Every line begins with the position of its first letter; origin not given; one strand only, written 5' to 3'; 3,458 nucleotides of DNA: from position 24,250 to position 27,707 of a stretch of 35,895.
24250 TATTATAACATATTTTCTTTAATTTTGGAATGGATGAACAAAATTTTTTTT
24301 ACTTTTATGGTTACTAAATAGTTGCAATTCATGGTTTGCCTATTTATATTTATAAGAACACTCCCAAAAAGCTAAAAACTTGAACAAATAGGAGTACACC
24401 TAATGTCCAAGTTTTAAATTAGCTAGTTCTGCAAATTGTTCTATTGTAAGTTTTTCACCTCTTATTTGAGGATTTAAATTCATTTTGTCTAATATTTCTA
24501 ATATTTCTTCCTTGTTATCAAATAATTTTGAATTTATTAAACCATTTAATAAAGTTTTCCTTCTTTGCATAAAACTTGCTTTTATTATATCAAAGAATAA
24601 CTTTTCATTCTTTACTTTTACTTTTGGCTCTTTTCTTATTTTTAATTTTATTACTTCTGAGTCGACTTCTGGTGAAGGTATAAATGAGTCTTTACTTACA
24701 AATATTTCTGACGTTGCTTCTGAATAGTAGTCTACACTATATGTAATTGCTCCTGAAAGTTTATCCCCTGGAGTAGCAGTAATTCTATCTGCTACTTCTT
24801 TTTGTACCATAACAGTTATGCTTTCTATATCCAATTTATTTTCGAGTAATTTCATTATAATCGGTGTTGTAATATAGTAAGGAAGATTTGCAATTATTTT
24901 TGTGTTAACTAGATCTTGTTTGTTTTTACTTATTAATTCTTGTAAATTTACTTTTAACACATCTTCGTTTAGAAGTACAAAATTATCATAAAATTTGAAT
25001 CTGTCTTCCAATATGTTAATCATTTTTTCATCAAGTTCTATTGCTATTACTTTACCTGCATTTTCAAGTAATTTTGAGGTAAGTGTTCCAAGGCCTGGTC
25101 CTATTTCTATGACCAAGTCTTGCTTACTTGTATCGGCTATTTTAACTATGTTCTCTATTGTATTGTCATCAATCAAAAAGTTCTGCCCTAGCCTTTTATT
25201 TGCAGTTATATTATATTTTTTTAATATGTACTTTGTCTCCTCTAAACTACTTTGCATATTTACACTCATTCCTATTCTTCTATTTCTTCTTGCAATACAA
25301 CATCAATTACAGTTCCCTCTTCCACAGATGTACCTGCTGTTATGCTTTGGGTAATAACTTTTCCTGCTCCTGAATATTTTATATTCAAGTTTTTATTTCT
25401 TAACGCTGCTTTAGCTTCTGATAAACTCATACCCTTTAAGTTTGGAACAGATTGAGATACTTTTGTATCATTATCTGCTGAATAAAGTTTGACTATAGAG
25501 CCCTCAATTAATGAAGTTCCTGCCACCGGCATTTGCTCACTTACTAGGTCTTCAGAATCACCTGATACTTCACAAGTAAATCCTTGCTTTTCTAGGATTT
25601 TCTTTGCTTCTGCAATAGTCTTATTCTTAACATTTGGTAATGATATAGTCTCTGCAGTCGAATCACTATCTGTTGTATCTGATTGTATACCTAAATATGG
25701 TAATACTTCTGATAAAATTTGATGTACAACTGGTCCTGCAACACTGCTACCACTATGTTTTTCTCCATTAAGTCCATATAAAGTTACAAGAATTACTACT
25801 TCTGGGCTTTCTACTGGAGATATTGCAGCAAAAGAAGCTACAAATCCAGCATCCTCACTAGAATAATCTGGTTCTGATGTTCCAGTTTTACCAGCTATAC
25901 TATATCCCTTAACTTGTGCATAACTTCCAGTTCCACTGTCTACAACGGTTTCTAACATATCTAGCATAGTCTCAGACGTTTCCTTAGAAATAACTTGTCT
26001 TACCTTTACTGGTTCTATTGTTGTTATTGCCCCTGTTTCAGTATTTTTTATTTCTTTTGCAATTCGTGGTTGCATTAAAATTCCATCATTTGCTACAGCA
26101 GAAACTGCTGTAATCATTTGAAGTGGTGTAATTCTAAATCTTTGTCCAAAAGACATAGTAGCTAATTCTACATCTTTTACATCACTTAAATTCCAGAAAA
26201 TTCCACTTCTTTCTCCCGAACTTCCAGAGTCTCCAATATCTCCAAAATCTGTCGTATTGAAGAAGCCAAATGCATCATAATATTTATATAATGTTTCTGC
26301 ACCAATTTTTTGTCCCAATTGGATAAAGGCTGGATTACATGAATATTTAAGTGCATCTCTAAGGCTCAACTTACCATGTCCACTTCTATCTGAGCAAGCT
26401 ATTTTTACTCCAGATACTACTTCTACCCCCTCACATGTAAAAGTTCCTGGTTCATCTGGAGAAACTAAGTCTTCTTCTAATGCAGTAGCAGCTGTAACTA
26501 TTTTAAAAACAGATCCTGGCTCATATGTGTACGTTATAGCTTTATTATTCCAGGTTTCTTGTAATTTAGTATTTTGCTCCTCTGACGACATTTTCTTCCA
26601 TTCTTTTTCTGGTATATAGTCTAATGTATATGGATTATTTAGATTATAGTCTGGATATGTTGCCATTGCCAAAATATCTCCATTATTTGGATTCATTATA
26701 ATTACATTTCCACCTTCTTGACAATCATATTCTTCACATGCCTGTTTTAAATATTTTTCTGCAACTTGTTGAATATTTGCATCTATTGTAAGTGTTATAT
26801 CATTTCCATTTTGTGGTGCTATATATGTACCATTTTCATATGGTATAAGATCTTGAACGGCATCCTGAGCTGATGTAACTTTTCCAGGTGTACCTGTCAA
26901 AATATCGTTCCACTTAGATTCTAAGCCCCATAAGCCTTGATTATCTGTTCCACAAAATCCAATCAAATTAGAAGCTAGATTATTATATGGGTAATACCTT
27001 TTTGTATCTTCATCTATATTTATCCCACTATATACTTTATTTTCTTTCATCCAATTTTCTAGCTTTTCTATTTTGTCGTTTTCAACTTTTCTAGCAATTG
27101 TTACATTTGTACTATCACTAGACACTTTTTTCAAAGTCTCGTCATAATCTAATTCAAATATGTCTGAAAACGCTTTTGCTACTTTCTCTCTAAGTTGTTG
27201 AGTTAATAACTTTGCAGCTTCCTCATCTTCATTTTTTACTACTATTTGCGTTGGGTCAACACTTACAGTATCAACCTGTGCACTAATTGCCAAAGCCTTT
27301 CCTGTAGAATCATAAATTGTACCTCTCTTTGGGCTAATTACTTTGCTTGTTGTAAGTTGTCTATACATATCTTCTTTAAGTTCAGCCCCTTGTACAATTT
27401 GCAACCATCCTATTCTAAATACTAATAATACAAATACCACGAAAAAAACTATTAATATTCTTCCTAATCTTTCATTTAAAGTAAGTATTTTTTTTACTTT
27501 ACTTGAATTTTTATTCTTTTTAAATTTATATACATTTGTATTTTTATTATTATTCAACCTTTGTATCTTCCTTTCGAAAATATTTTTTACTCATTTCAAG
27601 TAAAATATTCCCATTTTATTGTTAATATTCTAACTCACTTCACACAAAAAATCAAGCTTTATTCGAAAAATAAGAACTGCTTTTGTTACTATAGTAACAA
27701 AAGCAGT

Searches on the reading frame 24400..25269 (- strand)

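Call 9: search_protein_families(library=ncbifam, proteins=[window:24400-25269:-], max_evalue=0.00001)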
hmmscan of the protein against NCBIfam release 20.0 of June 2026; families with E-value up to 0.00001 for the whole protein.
window:24400-25269:- (289 aa): 21 families
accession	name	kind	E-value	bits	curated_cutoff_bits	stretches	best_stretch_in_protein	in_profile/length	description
TIGR00755.1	ksgA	equivalog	7.6e-77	258.1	171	1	22-284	2-254/256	16S rRNA (adenine(1518)-N(6)/adenine(1519)-N(6))-dimethyltransferase RsmA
NF000499.2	Erm23S_rRNA_broad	equivalog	1.6e-47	162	212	1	27-283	1-241/244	23S ribosomal RNA methyltransferase Erm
NF011486.0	PRK14896.1-1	equivalog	7.8e-40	136.7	450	1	19-286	18-276/284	16S ribosomal RNA methyltransferase A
NF000337.1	erm_SHROVE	exception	2e-25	89.6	320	1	24-235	3-202/248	ErmE/ErmH/ErmO/ErmR family 23S rRNA (adenine(2058)-N(6))-methyltransferase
NF042938.1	Erm55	exception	8e-22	77.5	525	1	24-283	8-251/270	23S rRNA (adenine(2058)-N(6))-methyltransferase Erm(55)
NF042988.1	Erm46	exception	1e-20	74.2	503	1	24-266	8-234/255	23S rRNA (adenine(2058)-N(6))-methyltransferase Erm(46)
NF012219.1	erm_C_23S_MT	exception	1.5e-17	64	530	1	24-230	5-197/244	23S rRNA (adenine(2058)-N(6))-methyltransferase Erm(C)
NF012222.1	erm_A_23S_MT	exception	5.3e-16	58.9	475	1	24-225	5-191/243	23S rRNA (adenine(2058)-N(6))-methyltransferase Erm(A)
NF012218.0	erm_38_23S_MT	exception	5.6e-16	58.4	800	1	25-239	9-215/386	23S rRNA (adenine(2058)-N(6))-methyltransferase Erm(38)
NF045543.1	erm_G_23S_MT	exception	8.2e-16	58.5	515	1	24-225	5-191/244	23S rRNA (adenine(2058)-N(6))-methyltransferase Erm(G)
NF012220.1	erm_B_23S_MT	exception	2.3e-15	56.8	525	1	24-226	4-191/245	23S rRNA (adenine(2058)-N(6))-methyltransferase Erm(B)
NF000411.1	Erm45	exception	6.9e-15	55.5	525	1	23-225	3-190/245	23S rRNA (adenine(2058)-N(6))-methyltransferase Erm(45)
NF012223.0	erm_F_23S_MT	exception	2.3e-14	53.4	575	1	27-225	11-199/266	23S rRNA (adenine(2058)-N(6))-methyltransferase Erm(F)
NF000077.1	Erm42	exception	3.8e-13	49.3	600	1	16-239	11-219/303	23S rRNA (adenine(2058)-N(6))-methyltransferase Erm(42)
NF000412.1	Erm43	exception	6.5e-13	48.8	500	1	24-227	5-193/243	23S rRNA (adenine(2058)-N(6))-methyltransferase Erm(43)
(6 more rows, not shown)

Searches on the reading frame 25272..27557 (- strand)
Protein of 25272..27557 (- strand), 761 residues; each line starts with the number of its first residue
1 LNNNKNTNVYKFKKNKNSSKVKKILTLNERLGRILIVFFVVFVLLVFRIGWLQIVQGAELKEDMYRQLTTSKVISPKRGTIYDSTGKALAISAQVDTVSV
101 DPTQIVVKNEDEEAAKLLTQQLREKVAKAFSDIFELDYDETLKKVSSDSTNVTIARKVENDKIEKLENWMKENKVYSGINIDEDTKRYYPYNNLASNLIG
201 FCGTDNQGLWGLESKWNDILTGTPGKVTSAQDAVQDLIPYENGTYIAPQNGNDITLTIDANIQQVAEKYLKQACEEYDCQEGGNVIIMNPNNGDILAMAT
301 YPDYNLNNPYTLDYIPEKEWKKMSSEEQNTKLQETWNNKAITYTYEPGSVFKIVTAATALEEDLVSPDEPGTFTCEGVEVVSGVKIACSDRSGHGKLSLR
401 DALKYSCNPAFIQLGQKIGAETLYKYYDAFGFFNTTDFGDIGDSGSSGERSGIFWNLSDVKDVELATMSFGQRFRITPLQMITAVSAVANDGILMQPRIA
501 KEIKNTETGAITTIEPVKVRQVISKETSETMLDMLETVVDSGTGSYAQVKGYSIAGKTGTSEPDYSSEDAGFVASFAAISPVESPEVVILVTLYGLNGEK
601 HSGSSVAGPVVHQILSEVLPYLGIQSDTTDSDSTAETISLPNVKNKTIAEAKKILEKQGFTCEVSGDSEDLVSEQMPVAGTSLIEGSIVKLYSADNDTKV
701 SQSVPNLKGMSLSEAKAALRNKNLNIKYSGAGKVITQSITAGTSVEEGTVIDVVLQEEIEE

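Call 9: search_protein_families(library=ncbifam, proteins=[window:25272-27557:-], max_evalue=0.00001)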
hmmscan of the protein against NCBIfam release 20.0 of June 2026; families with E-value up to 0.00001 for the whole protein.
window:25272-27557:- (761 aa): 18 families
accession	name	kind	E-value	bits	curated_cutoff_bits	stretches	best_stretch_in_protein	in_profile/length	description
TIGR02214.1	spoVD_pbp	equivalog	9.4e-164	546.2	688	1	33-695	4-636/636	stage V sporulation protein D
TIGR03423.1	pbp2_mrdA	equivalog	2e-91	307.4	455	1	33-619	5-591/593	penicillin-binding protein 2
NF053573.1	PBP2_PenA_Neis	exception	1e-62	212.5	1105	1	8-625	5-567/572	peptidoglycan D,D-transpeptidase PBP2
NF011685.0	PRK15105.1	subfamily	1.8e-61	208.4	737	1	34-637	27-576/588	peptidoglycan glycosyltransferase FtsI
NF038271.1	strep_PBP2X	exception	7.1e-60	203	1050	1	29-755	20-748/750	penicillin-binding protein PBP2X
NF051842.1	PBP4_5_Efaec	equivalog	4e-39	134.5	700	1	72-593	159-645/668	penicillin-binding protein PBP4(5)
TIGR02074.1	PBP_1a_fam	subfamily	1.1e-32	113.6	508.75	1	335-572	284-494/535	PBP1A family penicillin-binding protein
NF008061.0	PRK10795.1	equivalog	3.5e-28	98.6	962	2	198-562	197-550/634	peptidoglycan DD-transpeptidase MrdA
NF038278.1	strep_PBP2B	exception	2.6e-21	75.8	975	2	337-572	373-627/678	penicillin-binding protein PBP2B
NF051885.1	tranpepglycosPbpC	equivalog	7.7e-20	71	900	1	475-573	459-553/632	multimodular transpeptidase-transglycosylase PbpC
NF000406.1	MECB_PBP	exception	2.4e-16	59.3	1450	1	247-574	317-618/674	PBP2a family beta-lactam-resistant peptidoglycan transpeptidase MecB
NF038276.1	strep_PBP2A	exception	2.6e-16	59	1100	1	456-647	477-665/716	penicillin-binding protein PBP2A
NF033483.0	PknB_PASTA_kin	equivalog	7.6e-13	48.3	450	1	634-755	429-562/563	Stk1 family PASTA domain-containing Ser/Thr kinase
NF038272.1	strep_PBP1A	exception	9.8e-12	44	1075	1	472-569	472-565/658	penicillin-binding protein PBP1A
TIGR02073.1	PBP_1c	equivalog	1.8e-08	33.5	494.2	0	248-304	238-296/728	penicillin-binding protein 1C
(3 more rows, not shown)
